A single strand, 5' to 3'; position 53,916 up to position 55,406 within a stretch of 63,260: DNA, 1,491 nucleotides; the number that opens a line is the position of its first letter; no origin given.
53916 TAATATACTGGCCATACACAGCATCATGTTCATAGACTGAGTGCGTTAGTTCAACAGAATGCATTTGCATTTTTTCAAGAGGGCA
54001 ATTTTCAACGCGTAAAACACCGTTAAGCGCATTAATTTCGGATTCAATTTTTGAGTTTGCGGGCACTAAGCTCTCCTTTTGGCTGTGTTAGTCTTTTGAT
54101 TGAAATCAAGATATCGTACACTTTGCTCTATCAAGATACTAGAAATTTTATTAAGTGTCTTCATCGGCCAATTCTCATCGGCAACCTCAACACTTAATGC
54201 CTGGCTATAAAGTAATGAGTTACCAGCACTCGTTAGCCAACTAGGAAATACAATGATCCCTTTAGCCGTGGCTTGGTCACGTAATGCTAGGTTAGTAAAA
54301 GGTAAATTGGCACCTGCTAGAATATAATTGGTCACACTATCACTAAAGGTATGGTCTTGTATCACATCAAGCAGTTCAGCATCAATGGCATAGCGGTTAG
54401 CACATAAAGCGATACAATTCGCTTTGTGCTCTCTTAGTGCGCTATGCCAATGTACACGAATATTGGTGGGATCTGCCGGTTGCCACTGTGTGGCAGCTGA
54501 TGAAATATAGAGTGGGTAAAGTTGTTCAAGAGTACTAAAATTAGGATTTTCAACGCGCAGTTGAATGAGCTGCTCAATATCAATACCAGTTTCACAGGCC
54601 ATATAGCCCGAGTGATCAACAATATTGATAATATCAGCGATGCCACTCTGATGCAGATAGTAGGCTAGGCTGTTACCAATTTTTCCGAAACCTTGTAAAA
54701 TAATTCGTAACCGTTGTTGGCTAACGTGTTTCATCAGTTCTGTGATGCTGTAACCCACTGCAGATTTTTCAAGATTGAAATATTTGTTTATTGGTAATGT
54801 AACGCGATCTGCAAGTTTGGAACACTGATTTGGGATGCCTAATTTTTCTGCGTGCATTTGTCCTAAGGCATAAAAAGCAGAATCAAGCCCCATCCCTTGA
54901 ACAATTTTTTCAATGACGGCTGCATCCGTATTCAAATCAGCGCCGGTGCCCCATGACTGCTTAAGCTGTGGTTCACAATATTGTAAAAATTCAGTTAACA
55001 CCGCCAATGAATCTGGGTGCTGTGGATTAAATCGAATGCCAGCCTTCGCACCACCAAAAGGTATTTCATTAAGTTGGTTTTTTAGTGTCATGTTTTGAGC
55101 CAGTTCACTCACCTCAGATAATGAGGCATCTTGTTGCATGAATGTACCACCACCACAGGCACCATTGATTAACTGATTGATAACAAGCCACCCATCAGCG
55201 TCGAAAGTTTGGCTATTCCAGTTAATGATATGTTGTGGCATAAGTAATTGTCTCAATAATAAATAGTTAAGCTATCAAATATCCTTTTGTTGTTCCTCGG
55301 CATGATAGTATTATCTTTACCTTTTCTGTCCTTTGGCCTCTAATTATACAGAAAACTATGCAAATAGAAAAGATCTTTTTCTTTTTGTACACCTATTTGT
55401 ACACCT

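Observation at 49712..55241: Amino-acid dehydrogenase plus ThDP-dependent ALS-like enzyme: a ScyB/ScyA-like keto-acid generating and coupling pair?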

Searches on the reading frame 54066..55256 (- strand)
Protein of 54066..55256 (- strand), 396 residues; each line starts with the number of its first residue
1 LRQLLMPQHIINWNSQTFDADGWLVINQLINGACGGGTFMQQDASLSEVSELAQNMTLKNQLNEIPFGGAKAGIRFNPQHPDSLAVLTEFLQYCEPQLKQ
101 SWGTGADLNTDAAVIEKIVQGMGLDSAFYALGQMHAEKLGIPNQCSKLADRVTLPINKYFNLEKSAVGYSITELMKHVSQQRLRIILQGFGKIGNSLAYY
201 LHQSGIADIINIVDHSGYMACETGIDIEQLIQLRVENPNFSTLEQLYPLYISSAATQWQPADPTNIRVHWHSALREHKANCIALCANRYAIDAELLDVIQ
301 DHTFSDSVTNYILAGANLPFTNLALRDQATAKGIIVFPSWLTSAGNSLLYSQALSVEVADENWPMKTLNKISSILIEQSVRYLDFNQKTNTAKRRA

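Call 4: search_protein_families(library=pfam, proteins=[window:54066-55256:-], max_evalue=0.01)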
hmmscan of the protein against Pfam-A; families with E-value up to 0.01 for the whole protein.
window:54066-55256:- (396 aa): 2 families
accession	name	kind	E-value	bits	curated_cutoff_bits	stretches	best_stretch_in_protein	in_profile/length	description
PF00208.27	ELFV_dehydrog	-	1e-15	58.6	23.4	1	169-346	16-173/241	Glutamate/Leucine/Phenylalanine/Valine dehydrogenase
PF02812.23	ELFV_dehydrog_N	-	2.6e-13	50.2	25.3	1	21-107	22-107/129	Glu/Leu/Phe/Val dehydrogenase, dimerisation domain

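Call 5: search_protein_families(library=ncbifam, proteins=[window:54066-55256:-], max_evalue=0.01)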
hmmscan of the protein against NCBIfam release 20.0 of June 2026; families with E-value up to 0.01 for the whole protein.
window:54066-55256:- (396 aa): 7 families
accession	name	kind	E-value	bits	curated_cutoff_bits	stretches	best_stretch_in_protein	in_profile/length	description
NF041398.1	GluDhGdhB_Halo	equivalog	1.5e-12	47.2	620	2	28-80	59-111/410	glutamate dehydrogenase GdhB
NF040817.1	GdhA_Arch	equivalog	3.5e-10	39.6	750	1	22-80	56-114/419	glutamate dehydrogenase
NF035922.1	Trp_DH_ScyB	equivalog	5.2e-09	35.6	600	1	39-213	47-199/346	tryptophan dehydrogenase ScyB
NF006929.0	PRK09414.1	equivalog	8e-08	31.7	536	0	32-93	89-149/445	NADP-specific glutamate dehydrogenase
NF010633.0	PRK14030.1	subfamily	5.4e-05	22.5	743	1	32-230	85-275/445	glutamate dehydrogenase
NF010634.0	PRK14031.1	equivalog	0.00038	19.1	822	1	31-108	84-160/444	NADP-specific glutamate dehydrogenase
NF000824.0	PRK00066.1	subfamily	0.0053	16.1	339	1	180-233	4-57/316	L-lactate dehydrogenase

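Call 6: search_solved_structures(query=window:54066-55256:-, max_evalue=0.01)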
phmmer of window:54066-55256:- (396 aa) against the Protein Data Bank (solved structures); distinct sequences matched with E-value up to 0.01: 58.
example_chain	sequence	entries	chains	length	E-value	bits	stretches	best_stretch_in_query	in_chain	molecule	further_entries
4xgi_A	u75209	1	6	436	8.9e-15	57.7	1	18-231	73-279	Glutamate dehydrogenase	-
3aoe_A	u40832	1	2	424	5.8e-13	51.8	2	21-80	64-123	Glutamate dehydrogenase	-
3aog_A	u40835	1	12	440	6.8e-13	51.6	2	21-80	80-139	Glutamate dehydrogenase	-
1b3b_A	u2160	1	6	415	3.2e-10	42.7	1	22-239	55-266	PROTEIN (GLUTAMATE DEHYDROGENASE)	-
1b26_A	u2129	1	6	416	6.6e-10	41.7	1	22-239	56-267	GLUTAMATE DEHYDROGENASE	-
2tmg_A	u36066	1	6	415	8.1e-10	41.4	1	22-80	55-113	PROTEIN (GLUTAMATE DEHYDROGENASE)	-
8kao_A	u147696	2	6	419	1.2e-09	40.9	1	22-233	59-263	Glutamate dehydrogenase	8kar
6g2u_A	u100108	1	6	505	1.5e-09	40.6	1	32-238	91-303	Glutamate dehydrogenase 2, mitochondrial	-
3jcz_A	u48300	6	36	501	1.7e-09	40.3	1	32-236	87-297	Glutamate dehydrogenase 1, mitochondrial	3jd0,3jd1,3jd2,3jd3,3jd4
9zqr_A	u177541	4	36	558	2.3e-09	39.9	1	32-236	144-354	Glutamate dehydrogenase 1, mitochondrial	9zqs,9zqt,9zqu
5k12_A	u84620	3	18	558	2.3e-09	39.9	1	32-236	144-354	Glutamate dehydrogenase 1, mitochondrial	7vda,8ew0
1nr1_A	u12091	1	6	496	2.5e-09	39.8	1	32-238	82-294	Glutamate dehydrogenase 1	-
6dqg_A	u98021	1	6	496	2.5e-09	39.8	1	32-238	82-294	Glutamate dehydrogenase 1, mitochondrial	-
1l1f_A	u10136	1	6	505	2.7e-09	39.7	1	32-238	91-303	Glutamate Dehydrogenase 1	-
1nqt_A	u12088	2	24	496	2.9e-09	39.6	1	32-238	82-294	Glutamate dehydrogenase 1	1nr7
5b37_A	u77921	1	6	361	5.3e-06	28.9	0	38-110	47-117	Tryptophan dehydrogenase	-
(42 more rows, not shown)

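Call 41: find_homologous_proteins(query=window:54066-55241:-, max_evalue=0.001)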
Query window:54066-55241:- (391 aa): 55 proteins with E <= 0.001 among 3130 candidates.
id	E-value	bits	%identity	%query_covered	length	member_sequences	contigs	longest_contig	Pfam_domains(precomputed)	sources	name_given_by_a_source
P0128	2.5e-246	835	94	100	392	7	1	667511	PF02812.24,PF00208.28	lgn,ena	-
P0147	2.2e-150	519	62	96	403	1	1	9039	PF02812.24,PF00208.28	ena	-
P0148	1.2e-111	392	48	94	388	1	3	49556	PF02812.24,PF00208.28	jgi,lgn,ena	-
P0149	5.6e-109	383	46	93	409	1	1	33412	PF02812.24,PF00208.28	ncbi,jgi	-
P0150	1.4e-105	371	46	96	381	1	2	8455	PF02812.24,PF00208.28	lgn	-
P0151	1.8e-103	365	46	94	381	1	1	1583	PF02812.24,PF00208.28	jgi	jgi:glutamate dehydrogenase/leucine dehydrogenase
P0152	9.6e-103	362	45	95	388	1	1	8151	PF02812.24,PF00208.28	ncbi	-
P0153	5.9e-77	277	38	95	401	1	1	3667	PF02812.24,PF00208.28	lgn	-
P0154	1.7e-72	263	39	96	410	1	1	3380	PF02812.24,PF00208.28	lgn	-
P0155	2.2e-68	249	38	90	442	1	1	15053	PF02812.24,PF00208.28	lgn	-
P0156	2.4e-67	246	37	90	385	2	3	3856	PF02812.24,PF00208.28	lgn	-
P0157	1.2e-66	243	36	97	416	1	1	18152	PF02812.24,PF00208.28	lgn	-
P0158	4.7e-66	241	36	91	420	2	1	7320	PF02812.24,PF00208.28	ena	-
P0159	7.7e-66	241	36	91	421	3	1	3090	PF02812.24,PF00208.28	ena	-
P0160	8.1e-64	234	37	89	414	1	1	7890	PF02812.24,PF00208.28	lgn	-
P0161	1.7e-61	226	36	90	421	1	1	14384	PF02812.24,PF00208.28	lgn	-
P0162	3.8e-61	225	34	89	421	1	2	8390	PF02812.24,PF00208.28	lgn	-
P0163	1.0e-50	191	34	92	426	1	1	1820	PF02812.24,PF00208.28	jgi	-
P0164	1.6e-37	148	29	89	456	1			PF02812.24,PF00208.28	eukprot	eukprot:m.9420 g.9420 ORF g.9420 m.9420 type:complete len:457 (+) comp21345_c0_seq1:48-1418(+)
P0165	5.9e-37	146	31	91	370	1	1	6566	PF02812.24,PF00208.28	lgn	-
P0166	2.4e-28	117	27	91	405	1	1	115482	PF02812.24,PF00208.28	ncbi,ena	-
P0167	3.5e-17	81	27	87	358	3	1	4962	PF02812.24,PF05088.19,PF00208.28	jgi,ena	-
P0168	4.5e-16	77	26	99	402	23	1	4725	PF02812.24,PF00208.28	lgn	-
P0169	2.6e-12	65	25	87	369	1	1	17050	PF02812.24,PF00208.28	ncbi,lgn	ncbi:MAG: Glu/Leu/Phe/Val dehydrogenase [archaeon]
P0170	6.8e-12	63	25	87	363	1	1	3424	PF02812.24,PF00208.28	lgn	-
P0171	7.4e-12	63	26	87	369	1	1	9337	PF02812.24,PF00208.28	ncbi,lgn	-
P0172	1.7e-11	62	25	87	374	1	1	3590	PF02812.24,PF00208.28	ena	-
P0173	2.4e-11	61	24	87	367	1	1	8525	PF02812.24,PF00208.28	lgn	-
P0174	1.4e-10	59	26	87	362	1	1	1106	PF02812.24,PF00208.28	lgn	-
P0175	1.6e-10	59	22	87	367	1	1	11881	PF02812.24,PF00208.28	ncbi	-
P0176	1.9e-10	58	29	54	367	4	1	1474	PF02812.24,PF00208.28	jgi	jgi:glutamate dehydrogenase (NAD(P)+)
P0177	3.0e-10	58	25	87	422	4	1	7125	PF02812.24,PF00208.28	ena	-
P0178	1.3e-9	56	24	90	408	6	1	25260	PF02812.24,PF00208.28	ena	-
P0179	2.9e-9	55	28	58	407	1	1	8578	PF02812.24,PF00208.28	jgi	-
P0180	5.2e-9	54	27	84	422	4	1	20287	PF02812.24,PF00208.28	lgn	-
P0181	1.0e-8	53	28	58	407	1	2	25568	PF02812.24,PF00208.28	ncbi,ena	-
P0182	1.7e-8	52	34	27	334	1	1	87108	PF02812.24,PF05088.19,PF00208.28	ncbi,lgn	-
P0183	1.8e-8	52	23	84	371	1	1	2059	PF02812.24,PF00208.28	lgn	-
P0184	2.5e-8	51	30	52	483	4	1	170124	PF02812.24,PF00208.28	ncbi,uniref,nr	ncbi:unnamed protein product [Notodromas monacha]|uniref:Glutamate dehydrogenase n=1 Tax=Notodromas 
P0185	2.9e-7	48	28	53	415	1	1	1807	PF02812.24,PF00208.28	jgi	jgi:glutamate dehydrogenase (NAD(P)+)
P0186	3.0e-7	48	24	64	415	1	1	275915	PF02812.24,PF00208.28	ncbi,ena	-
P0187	3.4e-7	48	26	53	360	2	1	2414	PF02812.24,PF00208.28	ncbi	ncbi:MAG: Glu/Leu/Phe/Val family dehydrogenase, partial [Acidimicrobiales bacterium]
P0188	5.8e-7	47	24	87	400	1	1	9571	PF02812.24,PF00208.28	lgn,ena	-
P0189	1.3e-6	46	25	58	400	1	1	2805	PF02812.24,PF00208.28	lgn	-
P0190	4.0e-6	44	27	54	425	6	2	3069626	PF02812.24,PF00208.28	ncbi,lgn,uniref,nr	ncbi:Glu/Leu/Phe/Val family dehydrogenase [Nitrospina gracilis]|uniref:Glu/Leu/Phe/Val family dehydr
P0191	4.0e-6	44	27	53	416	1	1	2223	PF02812.24,PF00208.28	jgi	jgi:glutamate dehydrogenase (NAD(P)+)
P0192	4.1e-6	44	27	56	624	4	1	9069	PF02812.24,PF00208.28,PF00571.34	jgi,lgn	-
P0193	8.1e-6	43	24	100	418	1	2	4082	PF02812.24,PF00208.28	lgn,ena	-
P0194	8.5e-6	43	25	82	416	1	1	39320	PF02812.24,PF00208.28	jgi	-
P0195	1.1e-5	43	23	81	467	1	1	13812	PF02812.24,PF00208.28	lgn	-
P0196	1.2e-5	43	27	53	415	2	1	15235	PF02812.24,PF00208.28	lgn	-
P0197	2.2e-5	42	23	80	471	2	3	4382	PF02812.24,PF00208.28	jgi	jgi:glutamate dehydrogenase (NAD(P)+)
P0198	3.0e-5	41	24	84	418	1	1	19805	PF02812.24,PF00208.28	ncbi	-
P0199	3.3e-5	41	35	23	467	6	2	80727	PF02812.24,PF00208.28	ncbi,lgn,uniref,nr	ncbi:Glu/Leu/Phe/Val dehydrogenase [Aliibacillus thermotolerans]|uniref:Glutamate dehydrogenase n=1 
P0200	6.4e-5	40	24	93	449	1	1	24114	PF02812.24,PF00208.28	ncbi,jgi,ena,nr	ncbi:MAG: Glu/Leu/Phe/Val dehydrogenase [Gammaproteobacteria bacterium]|nr:Glu/Leu/Phe/Val dehydroge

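Call 42: find_encoding_contigs(protein=P0148, flank=10000, max_places=2)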
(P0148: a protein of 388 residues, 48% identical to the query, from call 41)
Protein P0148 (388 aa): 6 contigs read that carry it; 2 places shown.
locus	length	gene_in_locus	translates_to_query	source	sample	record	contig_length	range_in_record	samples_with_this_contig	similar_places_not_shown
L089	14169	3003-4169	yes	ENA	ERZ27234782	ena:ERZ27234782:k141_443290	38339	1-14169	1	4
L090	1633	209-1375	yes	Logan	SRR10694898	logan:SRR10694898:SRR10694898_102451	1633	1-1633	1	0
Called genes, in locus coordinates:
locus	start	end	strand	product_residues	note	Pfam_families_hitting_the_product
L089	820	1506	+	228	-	PF01569:PAP2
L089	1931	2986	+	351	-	PF00891:Methyltransf_2, PF13489:Methyltransf_23, PF13847:Methyltransf_31 (weak), PF08241:Methyltransf_11 (faint), PF08242:Methyltransf_12, PF13649:Methyltransf_25 (weak), PF01739:CheR (weak)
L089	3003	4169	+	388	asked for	PF02812:ELFV_dehydrog_N, PF00208:ELFV_dehydrog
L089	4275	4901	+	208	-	-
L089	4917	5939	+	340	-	PF08545:ACP_syn_III (weak), PF08541:ACP_syn_III_C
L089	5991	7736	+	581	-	PF02776:TPP_enzyme_N, PF00205:TPP_enzyme_M, PF02775:TPP_enzyme_C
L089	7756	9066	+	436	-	PF00067:p450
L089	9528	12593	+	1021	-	PF12895:ANAPC3 (faint), PF00515:TPR_1 (faint), PF07719:TPR_2 (faint), PF13174:TPR_6 (faint), PF13176:TPR_7 (faint), PF13181:TPR_8 (faint), PF13424:TPR_12 (faint), PF13432:TPR_16 (weak), +3 more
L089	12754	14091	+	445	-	PF00083:Sugar_tr, PF07690:MFS_1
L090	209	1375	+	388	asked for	PF02812:ELFV_dehydrog_N, PF00208:ELFV_dehydrog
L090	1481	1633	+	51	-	?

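Call 43: find_encoding_contigs(protein=P0157, flank=10000, max_places=2)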
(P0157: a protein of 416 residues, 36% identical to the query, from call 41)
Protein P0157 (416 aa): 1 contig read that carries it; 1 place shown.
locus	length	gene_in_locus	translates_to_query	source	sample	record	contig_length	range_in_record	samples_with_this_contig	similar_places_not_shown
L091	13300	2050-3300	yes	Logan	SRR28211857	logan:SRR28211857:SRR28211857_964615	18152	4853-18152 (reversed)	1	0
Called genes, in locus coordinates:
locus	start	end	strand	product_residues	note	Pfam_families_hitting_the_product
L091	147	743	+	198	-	PF00589:Phage_integrase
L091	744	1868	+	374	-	-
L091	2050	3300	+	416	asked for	PF02812:ELFV_dehydrog_N, PF00208:ELFV_dehydrog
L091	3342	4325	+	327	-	PF08545:ACP_syn_III, PF08541:ACP_syn_III_C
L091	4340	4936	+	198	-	PF07977:FabA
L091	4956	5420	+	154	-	PF07977:FabA, PF22818:ApeI-like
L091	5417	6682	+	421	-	PF00109:ketoacyl-synt, PF02801:Ketoacyl-synt_C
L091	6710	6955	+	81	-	PF00550:PP-binding (weak)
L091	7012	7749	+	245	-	PF01648:ACPS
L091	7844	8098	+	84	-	PF00173:Cyt-b5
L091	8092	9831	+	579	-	PF02776:TPP_enzyme_N, PF00205:TPP_enzyme_M, PF02775:TPP_enzyme_C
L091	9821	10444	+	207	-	-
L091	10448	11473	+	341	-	PF08545:ACP_syn_III, PF08541:ACP_syn_III_C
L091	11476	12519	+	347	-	PF00891:Methyltransf_2, PF08003:Methyltransf_9 (faint), PF08242:Methyltransf_12 (weak), PF13649:Methyltransf_25 (weak), PF01739:CheR (weak)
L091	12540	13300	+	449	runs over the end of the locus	PF00067:p450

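Call 44: find_encoding_contigs(protein=P0161, flank=10000, max_places=2)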
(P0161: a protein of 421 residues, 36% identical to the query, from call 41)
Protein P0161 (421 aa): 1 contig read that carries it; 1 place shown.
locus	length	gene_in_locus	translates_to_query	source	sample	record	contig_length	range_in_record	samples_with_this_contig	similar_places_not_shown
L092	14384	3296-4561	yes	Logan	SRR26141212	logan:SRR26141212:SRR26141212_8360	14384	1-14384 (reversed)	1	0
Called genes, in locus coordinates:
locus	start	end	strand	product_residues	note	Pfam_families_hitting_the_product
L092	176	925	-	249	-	PF14279:HNH_5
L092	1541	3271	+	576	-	PF02776:TPP_enzyme_N, PF00205:TPP_enzyme_M, PF02775:TPP_enzyme_C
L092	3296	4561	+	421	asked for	PF02812:ELFV_dehydrog_N, PF00208:ELFV_dehydrog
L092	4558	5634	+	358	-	PF00108:Thiolase_N (faint), PF08545:ACP_syn_III, PF08541:ACP_syn_III_C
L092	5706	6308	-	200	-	-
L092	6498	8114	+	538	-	-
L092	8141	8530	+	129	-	PF07661:MORN_2 (faint)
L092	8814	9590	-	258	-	PF01145:Band_7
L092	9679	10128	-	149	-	-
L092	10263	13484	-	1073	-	PF23381:Beta-prop_IFT122_1st, PF23409:Beta-prop_EML, PF23414:Beta-prop_EML_2, PF24782:WD40_MABP1-WDR62_2nd, PF24796:WDR55, PF24807:WD40_CDC20-Fz, PF24814:WD40_Prp19, PF24817:WD40_WDHD1_1st, +102 more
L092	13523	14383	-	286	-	?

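Call 61: search_solved_structures(query=window:54066-55241:-, max_evalue=0.000001, show_alignments=5)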
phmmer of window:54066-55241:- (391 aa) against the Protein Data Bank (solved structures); distinct sequences matched with E-value up to 0.000001: 33.
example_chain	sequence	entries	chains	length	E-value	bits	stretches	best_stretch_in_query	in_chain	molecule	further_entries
4xgi_A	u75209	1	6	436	1.1e-14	57.4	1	15-226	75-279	Glutamate dehydrogenase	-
3aoe_A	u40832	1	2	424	6.1e-13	51.7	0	16-75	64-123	Glutamate dehydrogenase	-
3aog_A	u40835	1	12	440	7.1e-13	51.5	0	16-75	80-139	Glutamate dehydrogenase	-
1b3b_A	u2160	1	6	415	3.5e-10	42.6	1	17-234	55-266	PROTEIN (GLUTAMATE DEHYDROGENASE)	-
1b26_A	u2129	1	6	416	7.2e-10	41.6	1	17-234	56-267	GLUTAMATE DEHYDROGENASE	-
2tmg_A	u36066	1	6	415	8.9e-10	41.3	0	17-75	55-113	PROTEIN (GLUTAMATE DEHYDROGENASE)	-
8kao_A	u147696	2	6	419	1.3e-09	40.8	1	17-228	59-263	Glutamate dehydrogenase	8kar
6g2u_A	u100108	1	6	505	1.5e-09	40.6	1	27-233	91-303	Glutamate dehydrogenase 2, mitochondrial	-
3jcz_A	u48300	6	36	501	1.8e-09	40.3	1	27-231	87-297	Glutamate dehydrogenase 1, mitochondrial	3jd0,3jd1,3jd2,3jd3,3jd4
9zqr_A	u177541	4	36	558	2.4e-09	39.9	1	27-231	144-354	Glutamate dehydrogenase 1, mitochondrial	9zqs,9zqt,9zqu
5k12_A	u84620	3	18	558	2.4e-09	39.9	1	27-231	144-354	Glutamate dehydrogenase 1, mitochondrial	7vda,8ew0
1nr1_A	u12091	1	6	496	2.6e-09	39.8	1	27-233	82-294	Glutamate dehydrogenase 1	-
6dqg_A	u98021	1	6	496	2.6e-09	39.8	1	27-233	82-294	Glutamate dehydrogenase 1, mitochondrial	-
1l1f_A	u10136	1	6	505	2.7e-09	39.7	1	27-233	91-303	Glutamate Dehydrogenase 1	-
8owm_A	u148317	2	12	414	2.9e-09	39.6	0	22-80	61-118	Glutamate dehydrogenase 2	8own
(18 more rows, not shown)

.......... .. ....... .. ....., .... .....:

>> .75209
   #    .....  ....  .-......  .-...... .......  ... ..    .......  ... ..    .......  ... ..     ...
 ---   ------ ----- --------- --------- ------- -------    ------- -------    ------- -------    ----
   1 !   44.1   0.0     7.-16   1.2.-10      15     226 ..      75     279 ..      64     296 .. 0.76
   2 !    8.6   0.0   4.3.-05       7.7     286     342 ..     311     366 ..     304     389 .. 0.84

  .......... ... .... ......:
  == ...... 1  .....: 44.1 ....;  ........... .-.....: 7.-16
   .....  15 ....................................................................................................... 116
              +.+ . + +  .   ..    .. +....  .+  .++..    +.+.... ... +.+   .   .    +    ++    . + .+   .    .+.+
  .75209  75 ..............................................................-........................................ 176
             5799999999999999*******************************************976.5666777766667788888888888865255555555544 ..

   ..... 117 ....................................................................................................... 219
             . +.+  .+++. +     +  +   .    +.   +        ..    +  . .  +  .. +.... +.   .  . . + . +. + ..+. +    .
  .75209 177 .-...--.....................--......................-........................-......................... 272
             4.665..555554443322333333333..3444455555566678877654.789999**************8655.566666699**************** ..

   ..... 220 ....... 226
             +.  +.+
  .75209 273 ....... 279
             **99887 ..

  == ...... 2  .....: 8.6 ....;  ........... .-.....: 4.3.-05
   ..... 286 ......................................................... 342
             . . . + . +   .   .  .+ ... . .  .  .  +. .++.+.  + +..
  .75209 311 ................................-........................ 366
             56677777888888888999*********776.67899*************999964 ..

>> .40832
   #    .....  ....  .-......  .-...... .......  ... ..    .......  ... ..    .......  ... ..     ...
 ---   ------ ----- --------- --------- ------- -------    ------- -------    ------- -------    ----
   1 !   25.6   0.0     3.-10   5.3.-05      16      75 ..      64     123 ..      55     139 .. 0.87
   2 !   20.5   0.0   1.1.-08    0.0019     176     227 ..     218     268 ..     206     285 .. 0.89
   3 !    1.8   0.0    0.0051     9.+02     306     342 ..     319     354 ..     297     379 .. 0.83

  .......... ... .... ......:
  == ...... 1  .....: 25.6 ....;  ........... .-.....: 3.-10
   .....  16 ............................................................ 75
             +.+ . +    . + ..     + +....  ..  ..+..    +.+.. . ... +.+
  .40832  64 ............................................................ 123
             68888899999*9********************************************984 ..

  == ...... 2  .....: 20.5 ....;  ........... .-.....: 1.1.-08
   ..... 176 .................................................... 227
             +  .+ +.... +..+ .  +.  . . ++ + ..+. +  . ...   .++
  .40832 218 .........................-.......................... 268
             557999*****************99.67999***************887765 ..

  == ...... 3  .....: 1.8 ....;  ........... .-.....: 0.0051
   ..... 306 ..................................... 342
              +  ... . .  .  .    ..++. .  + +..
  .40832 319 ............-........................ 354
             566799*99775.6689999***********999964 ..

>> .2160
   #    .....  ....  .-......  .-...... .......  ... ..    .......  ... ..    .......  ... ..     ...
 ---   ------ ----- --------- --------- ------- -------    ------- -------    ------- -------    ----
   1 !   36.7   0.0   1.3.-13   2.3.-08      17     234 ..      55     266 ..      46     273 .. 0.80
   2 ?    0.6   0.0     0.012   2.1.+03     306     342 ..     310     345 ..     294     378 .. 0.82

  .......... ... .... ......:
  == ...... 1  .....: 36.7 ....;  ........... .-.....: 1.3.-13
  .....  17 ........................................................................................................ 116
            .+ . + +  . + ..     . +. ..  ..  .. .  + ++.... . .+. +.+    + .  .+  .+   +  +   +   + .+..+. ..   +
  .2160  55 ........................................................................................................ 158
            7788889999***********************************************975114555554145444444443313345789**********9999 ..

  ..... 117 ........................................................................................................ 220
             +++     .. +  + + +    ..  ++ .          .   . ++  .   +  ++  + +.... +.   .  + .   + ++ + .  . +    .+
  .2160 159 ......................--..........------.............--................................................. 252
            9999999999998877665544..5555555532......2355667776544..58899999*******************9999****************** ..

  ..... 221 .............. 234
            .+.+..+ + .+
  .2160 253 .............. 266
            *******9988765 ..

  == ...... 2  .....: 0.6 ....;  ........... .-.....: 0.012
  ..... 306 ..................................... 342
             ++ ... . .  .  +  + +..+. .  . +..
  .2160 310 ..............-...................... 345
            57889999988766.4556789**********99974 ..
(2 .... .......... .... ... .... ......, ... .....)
